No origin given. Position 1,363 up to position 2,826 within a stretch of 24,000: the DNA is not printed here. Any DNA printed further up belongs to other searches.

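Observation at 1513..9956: Mvh-type [NiFe] hydrogenase encoded with a Qmo-like membrane module (2x QmoC, QmoA-like, HdrA/QmoB-like) and no HdrB: a candidate quinone-linked, flavin-bifurcating hydrogenase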

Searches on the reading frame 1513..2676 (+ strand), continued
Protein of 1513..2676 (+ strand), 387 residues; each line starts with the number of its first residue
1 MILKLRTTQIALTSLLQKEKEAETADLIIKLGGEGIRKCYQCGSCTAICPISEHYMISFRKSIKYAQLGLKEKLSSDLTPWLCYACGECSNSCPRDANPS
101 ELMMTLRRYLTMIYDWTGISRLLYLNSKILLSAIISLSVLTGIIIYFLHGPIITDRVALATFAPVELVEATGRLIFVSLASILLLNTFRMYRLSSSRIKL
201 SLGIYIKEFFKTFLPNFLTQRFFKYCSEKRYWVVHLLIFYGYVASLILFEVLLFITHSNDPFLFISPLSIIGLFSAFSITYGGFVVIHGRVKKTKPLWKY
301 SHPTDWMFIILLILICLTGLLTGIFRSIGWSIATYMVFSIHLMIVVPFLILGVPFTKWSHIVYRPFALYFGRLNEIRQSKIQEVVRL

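Call 34: search_protein_families(library=pfam, alignment_id=A3, max_evalue=1)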
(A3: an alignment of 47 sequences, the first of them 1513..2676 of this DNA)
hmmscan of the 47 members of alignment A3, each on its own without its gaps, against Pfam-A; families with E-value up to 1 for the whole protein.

A. member 1, window:1513-2676:+ (387 aa): 14 families
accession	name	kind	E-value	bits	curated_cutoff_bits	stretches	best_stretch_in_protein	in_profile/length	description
PF13183.11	Fer4_8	-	3e-09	37.7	27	1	37-96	3-67/68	4Fe-4S dicluster domain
PF13187.11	Fer4_9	-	9.5e-09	35.6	27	1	38-97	1-51/52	4Fe-4S dicluster domain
PF12838.12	Fer4_7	-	3.9e-08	34.1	27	1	38-97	1-52/52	4Fe-4S dicluster domain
PF25160.1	LdpA_Fe-S-bd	-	2.3e-07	30.9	27.6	2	32-53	21-42/49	LdpA Fe-S cluster-binding domain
PF13534.11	Fer4_17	-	4.1e-06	27.7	22.2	1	38-96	1-59/61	4Fe-4S dicluster domain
PF13237.11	Fer4_10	-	4.9e-06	26.8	25.5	1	37-94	7-53/53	4Fe-4S dicluster domain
PF13484.11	Fer4_16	-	0.00055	21.1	30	1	38-94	1-64/66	4Fe-4S double cluster binding domain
PF00037.32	Fer4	-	0.0034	17.6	21.1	2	82-97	7-22/24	4Fe-4S binding domain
PF14697.11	Fer4_21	-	0.0054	17.3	35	1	38-95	7-53/59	4Fe-4S dicluster domain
PF12800.12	Fer4_4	-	0.007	17.1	24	1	38-50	3-15/17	4Fe-4S binding domain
PF12797.12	Fer4_2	-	0.051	14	24.5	1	38-50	9-21/22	4Fe-4S binding domain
PF12798.12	Fer4_3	-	0.14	13.6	27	1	83-97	1-15/15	4Fe-4S binding domain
PF12837.12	Fer4_6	-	0.3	11.6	25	1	38-50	8-20/24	4Fe-4S binding domain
PF11124.14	Pho86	-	0.35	10.6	29.3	1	5-41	172-208/291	Inorganic phosphate transporter chaperone Pho86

B. families by the number of members that match (of 47 scanned): 43 families (the first 25 are shown)
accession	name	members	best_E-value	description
PF13183.11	Fer4_8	47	1.6e-10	4Fe-4S dicluster domain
PF13187.11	Fer4_9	47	8.3e-10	4Fe-4S dicluster domain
PF13534.11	Fer4_17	47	3e-09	4Fe-4S dicluster domain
PF13237.11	Fer4_10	47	5.7e-09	4Fe-4S dicluster domain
PF12838.12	Fer4_7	47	1.8e-08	4Fe-4S dicluster domain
PF25160.1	LdpA_Fe-S-bd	45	1.8e-07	LdpA Fe-S cluster-binding domain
PF13484.11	Fer4_16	44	1.4e-06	4Fe-4S double cluster binding domain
PF12797.12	Fer4_2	43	5.1e-05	4Fe-4S binding domain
PF00037.32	Fer4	41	4.6e-06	4Fe-4S binding domain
PF12798.12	Fer4_3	41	0.00033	4Fe-4S binding domain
PF12800.12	Fer4_4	36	0.0012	4Fe-4S binding domain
PF14697.11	Fer4_21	35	0.0012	4Fe-4S dicluster domain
PF12837.12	Fer4_6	28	0.004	4Fe-4S binding domain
PF02665.19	Nitrate_red_gam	18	6.9e-07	Nitrate reductase gamma subunit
PF13746.11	Fer4_18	18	0.003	4Fe-4S dicluster domain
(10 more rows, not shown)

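Call 38: predict_structure(alignment_id=A3)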
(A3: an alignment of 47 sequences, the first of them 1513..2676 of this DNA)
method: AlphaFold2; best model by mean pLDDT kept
length: 387 residues; sequences in the alignment: 47
mean_pLDDT: 92.5   pTM: 0.89
mean pLDDT of the five models: 92.5, 91.5, 91.3, 90.7, 89.5
residues with pLDDT >= 90: 305; 70-90: 71; 50-70: 11; < 50: 0
segments of 3 or more residues with pLDDT < 50: none
pLDDT, mean of each block of 10 residues (from residue 1): 71 72 92 88 72 85 92 96 86 87 95 97 97 98 98 97 96 95 97 95 98 94 89 94 95 93 91 97 97 93 96 97 97 98 97 92 95 96 95
secondary structure, 60 per line:
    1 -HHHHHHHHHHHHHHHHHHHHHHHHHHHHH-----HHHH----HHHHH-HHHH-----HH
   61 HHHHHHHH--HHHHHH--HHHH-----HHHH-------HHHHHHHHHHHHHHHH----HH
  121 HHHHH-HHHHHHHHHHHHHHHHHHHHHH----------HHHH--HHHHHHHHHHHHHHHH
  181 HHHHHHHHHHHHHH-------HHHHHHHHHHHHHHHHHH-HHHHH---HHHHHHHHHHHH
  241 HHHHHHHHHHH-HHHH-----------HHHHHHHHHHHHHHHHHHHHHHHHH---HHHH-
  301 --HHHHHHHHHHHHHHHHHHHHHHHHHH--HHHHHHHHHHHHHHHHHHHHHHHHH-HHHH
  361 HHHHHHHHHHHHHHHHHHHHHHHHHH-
elements in order: H2-30 H36-39 H44-48 H50-53 H59-68 H71-76 H79-82 H88-91 H99-114 H119-125 H127-148 H159-162 H165-194 H202-219 H221-225 H229-251 H253-256 H268-292 H296-299 H303-328 H331-355 H357-386

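Call 43: fold_search(model_id=the predicted structure, library=pdb)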
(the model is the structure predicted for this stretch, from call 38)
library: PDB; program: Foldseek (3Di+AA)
matches with E <= 10: 190; with E <= 0.001: 0
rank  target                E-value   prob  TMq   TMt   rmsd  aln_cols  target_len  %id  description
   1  8rwn_C                5.1e-03  1.00  0.23  0.47   9.2       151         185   26  CryoEM structure of the Hdr(ABC)2 subunits of the Elp-Hdr complex of Methanothermobacter marburgensis (released 2025-05-14)
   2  8rvu_c                8.5e-03  1.00  0.23  0.47   9.2       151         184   26  CryoEM structure of the Elp-Hdr complex of Methanothermobacter marburgensis state 2 (composite structure) (released 2025-05-14)
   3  8rvu_C                1.0e-02  1.00  0.23  0.47   9.1       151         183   26  CryoEM structure of the Elp-Hdr complex of Methanothermobacter marburgensis state 2 (composite structure) (released 2025-05-14)
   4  5odc_C                1.3e-02  1.00  0.22  0.44   2.6       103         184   27  Heterodisulfide reductase / [NiFe]-hydrogenase complex from Methanothermococcus thermolithotrophicus at 2.3 A resoluti (released 2017-08-30)
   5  5odc_I                1.4e-02  1.00  0.22  0.47   2.6       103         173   27  Heterodisulfide reductase / [NiFe]-hydrogenase complex from Methanothermococcus thermolithotrophicus at 2.3 A resoluti (released 2017-08-30)
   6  7bkb_C                1.8e-02  1.00  0.21  0.40   2.3        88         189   31  Formate dehydrogenase - heterodisulfide reductase - formylmethanofuran dehydrogenase complex from Methanospirillum hun (released 2021-09-29)
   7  5odh_I                2.1e-02  1.00  0.22  0.45   2.5       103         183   27  Heterodisulfide reductase / [NiFe]-hydrogenase complex from Methanothermococcus thermolithotrophicus soaked with heter (released 2017-08-30)
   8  9ojn                  2.3e-01  0.98  0.35  0.20   6.7       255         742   15  Structure of Mycobacterium smegmatis EtfD (released 2025-05-21)
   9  7otg                  5.3e-01  0.08  0.11  0.05  25.6       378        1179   11  Structure of ABCB1/P-glycoprotein in the presence of the CFTR potentiator ivacaftor (released 2021-12-08)
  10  1y5l_C                8.7e-01  0.90  0.27  0.47   9.9       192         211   18  The crystal structure of the NarGHI mutant NarI-H66Y (released 2005-03-08)
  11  5awz                  9.1e-01  0.20  0.18  0.25  20.0       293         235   10  Crystal Structure of the Cell-Free Synthesized Membrane Protein, Acetabularia Rhodopsin I, at 1.57 angstrom (released 2015-08-26)
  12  5wgq_A                1.0e+00  0.09  0.12  0.16  18.8       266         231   10  Estrogen Receptor Alpha Ligand Binding Domain in Complex with Estradiol and SRC2-BCP1 (released 2018-06-13)
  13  7p3r_B                1.3e+00  0.06  0.12  0.14  40.0       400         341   10  Helical structure of the toxin MakA from Vibrio cholera (released 2022-02-23)
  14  2qxm_A                1.4e+00  0.06  0.10  0.13  17.0       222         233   10  Crystal Structure of the Estrogen Receptor Alpha Ligand Binding Domain Complexed to Burned Meat Compound PhIP (released 2008-03-18)
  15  4l6r                  1.6e+00  0.05  0.14  0.13  27.1       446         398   12  Structure of the class B human glucagon G protein coupled receptor (released 2013-07-24)
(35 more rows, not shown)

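Call 44: find_encoding_contigs(protein=P0121, flank=10000, max_places=4)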
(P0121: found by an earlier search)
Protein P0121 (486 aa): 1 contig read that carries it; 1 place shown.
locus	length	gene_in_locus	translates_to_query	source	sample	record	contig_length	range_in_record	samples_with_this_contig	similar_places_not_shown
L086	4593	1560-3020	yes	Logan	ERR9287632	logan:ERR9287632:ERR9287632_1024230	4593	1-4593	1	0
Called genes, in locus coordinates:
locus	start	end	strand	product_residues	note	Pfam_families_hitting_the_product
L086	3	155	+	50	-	?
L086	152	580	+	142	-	PF02662:FlpD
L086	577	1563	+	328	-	PF01058:Oxidored_q6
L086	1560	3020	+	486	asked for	PF27537:HoxH, PF00374:NiFeSe_Hases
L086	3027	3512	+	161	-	PF01750:HycI (weak)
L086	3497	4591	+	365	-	?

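Call 56: find_encoding_contigs(protein=P0066, flank=10000, max_places=1)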
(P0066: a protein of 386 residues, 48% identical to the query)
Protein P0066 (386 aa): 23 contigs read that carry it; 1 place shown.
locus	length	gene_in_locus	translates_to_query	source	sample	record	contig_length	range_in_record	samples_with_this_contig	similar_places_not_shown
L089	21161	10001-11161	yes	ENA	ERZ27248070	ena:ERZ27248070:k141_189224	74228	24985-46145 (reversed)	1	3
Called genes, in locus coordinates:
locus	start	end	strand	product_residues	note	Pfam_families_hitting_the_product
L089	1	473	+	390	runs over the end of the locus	PF00809:Pterin_bind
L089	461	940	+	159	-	PF01288:HPPK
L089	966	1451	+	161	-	PF02577:BFN_dom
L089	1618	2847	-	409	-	PF05343:Peptidase_M42 (faint), PF01546:Peptidase_M20, PF07687:M20_dimer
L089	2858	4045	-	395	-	PF00365:PFK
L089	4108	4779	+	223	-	PF00730:HhH-GPD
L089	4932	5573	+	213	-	PF06971:Put_DNA-bind_N, PF02629:CoA_binding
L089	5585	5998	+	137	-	PF02635:DsrE (weak)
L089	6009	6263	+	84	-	PF01206:TusA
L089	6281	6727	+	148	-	PF02662:FlpD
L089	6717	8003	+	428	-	PF00890:FAD_binding_2 (weak), PF01266:DAO (weak), PF07992:Pyr_redox_2 (weak), PF12831:FAD_oxidored (weak), PF13450:NAD_binding_8 (weak), PF13187:Fer4_9, PF00037:Fer4 (weak), PF12837:Fer4_6 (weak), +7 more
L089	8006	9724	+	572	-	PF00890:FAD_binding_2 (weak), PF07992:Pyr_redox_2, PF12831:FAD_oxidored (weak), PF13450:NAD_binding_8, PF00037:Fer4 (weak), PF12838:Fer4_7, PF13187:Fer4_9 (weak), PF14697:Fer4_21, +8 more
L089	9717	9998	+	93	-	-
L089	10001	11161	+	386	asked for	PF12838:Fer4_7 (faint), PF13183:Fer4_8, PF13187:Fer4_9 (weak), PF13237:Fer4_10 (weak), PF13534:Fer4_17 (weak)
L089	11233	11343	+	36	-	PF13686:DrsE_2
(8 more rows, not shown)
